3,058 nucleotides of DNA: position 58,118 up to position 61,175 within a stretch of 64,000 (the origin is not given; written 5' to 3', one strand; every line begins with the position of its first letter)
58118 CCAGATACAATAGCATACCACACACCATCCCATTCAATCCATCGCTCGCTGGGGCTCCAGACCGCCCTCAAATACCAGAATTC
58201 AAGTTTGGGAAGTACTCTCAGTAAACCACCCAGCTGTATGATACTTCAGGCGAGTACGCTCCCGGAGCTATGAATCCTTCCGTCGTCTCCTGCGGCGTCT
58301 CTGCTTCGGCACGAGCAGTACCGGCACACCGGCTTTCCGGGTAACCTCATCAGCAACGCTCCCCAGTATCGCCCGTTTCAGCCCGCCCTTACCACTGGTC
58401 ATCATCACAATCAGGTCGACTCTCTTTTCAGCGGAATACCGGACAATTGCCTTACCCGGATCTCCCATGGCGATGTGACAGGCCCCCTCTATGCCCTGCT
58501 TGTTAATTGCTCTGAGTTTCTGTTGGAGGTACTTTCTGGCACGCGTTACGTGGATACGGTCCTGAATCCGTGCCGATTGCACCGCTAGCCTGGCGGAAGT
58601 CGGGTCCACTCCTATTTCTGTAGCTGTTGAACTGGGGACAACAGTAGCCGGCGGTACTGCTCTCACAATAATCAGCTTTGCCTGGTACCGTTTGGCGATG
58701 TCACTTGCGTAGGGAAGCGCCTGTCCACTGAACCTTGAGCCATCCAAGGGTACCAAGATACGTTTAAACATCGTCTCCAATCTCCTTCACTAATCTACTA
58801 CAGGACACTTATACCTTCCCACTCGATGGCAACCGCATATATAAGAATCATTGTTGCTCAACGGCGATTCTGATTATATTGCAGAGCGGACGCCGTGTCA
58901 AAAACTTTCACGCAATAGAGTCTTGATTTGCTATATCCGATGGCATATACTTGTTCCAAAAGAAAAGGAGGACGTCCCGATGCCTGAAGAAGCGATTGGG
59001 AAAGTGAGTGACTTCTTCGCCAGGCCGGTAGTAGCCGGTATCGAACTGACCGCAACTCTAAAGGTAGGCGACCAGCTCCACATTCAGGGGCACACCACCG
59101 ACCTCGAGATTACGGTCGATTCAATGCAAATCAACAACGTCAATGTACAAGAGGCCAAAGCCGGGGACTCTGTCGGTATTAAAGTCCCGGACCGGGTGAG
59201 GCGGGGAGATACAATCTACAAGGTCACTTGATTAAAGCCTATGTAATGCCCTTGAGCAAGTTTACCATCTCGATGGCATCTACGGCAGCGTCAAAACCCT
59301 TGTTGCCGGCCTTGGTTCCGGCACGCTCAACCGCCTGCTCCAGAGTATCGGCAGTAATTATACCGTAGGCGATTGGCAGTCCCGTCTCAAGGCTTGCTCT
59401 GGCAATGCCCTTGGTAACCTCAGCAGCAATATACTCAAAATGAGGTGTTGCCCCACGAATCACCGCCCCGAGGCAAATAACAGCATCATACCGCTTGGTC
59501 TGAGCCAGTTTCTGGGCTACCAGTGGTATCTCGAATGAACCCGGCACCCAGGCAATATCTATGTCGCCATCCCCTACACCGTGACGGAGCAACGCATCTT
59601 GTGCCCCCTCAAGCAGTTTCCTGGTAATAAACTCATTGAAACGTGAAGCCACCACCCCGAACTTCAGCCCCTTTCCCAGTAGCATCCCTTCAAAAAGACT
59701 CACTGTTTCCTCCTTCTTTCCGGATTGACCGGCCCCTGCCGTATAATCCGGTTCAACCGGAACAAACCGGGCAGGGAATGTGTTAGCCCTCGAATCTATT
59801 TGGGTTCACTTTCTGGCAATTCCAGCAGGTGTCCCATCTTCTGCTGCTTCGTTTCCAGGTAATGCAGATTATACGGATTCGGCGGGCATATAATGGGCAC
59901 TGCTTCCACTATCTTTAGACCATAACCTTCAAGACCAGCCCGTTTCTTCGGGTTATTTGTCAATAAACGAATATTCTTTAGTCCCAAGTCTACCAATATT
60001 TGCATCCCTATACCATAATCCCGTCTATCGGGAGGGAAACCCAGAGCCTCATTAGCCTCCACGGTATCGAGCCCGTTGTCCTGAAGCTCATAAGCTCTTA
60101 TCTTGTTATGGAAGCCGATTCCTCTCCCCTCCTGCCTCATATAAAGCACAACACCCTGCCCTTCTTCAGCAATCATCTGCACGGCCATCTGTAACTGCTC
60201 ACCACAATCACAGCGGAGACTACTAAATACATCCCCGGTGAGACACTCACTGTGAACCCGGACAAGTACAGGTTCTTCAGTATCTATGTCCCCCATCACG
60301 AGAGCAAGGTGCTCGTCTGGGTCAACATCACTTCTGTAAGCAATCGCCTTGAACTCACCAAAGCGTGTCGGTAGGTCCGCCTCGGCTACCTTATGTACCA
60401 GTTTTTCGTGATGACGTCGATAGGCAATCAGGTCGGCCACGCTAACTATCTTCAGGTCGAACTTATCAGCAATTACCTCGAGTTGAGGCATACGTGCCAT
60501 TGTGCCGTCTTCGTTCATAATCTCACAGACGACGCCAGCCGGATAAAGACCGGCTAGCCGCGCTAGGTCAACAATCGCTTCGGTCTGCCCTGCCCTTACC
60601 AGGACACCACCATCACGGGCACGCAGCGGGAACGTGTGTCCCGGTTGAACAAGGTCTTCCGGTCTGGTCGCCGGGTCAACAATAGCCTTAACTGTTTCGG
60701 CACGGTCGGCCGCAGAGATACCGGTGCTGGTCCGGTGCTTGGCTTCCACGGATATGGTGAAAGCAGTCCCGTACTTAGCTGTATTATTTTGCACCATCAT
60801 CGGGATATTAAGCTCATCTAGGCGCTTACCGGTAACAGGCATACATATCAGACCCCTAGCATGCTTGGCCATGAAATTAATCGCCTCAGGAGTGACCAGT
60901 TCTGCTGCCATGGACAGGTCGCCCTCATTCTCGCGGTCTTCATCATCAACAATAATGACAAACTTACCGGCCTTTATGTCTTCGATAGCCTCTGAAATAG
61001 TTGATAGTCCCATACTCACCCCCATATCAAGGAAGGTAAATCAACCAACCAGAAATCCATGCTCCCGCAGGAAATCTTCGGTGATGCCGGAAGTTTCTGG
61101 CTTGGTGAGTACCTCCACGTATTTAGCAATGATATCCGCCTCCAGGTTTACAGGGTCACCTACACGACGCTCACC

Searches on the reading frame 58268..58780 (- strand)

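Call 11: search_protein_families(library=pfam, proteins=[window:58268-58780:-], max_evalue=0.01)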
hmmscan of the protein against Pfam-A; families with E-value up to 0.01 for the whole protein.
window:58268-58780:- (170 aa): 1 family
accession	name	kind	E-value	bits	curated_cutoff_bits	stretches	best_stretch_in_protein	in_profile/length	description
PF00582.32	Usp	-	1.4e-31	110.4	24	1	4-158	1-141/141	Universal stress protein family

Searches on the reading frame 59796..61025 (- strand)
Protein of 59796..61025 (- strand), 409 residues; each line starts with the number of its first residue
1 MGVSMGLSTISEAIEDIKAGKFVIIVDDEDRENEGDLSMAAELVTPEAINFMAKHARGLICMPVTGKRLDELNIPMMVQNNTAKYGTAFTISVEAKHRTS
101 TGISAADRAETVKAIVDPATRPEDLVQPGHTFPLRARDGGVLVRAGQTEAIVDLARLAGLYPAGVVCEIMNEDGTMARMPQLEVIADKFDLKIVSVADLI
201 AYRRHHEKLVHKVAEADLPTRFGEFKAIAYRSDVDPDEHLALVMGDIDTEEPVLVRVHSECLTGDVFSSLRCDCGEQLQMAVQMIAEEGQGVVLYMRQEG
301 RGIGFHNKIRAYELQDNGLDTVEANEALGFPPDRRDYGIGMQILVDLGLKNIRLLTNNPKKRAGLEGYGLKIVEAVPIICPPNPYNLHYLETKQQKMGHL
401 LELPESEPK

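Call 11: search_protein_families(library=pfam, proteins=[window:59796-61025:-], max_evalue=0.01)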
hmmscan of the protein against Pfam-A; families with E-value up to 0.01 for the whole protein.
window:59796-61025:- (409 aa): 2 families
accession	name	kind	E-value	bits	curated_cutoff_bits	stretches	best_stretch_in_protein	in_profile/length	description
PF00926.24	DHBP_synthase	-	3.5e-87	291.3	26.4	1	12-202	2-191/191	3,4-dihydroxy-2-butanone 4-phosphate synthase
PF00925.25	GTP_cyclohydro2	-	2e-76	255.6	23.3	1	212-377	2-165/165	GTP cyclohydrolase II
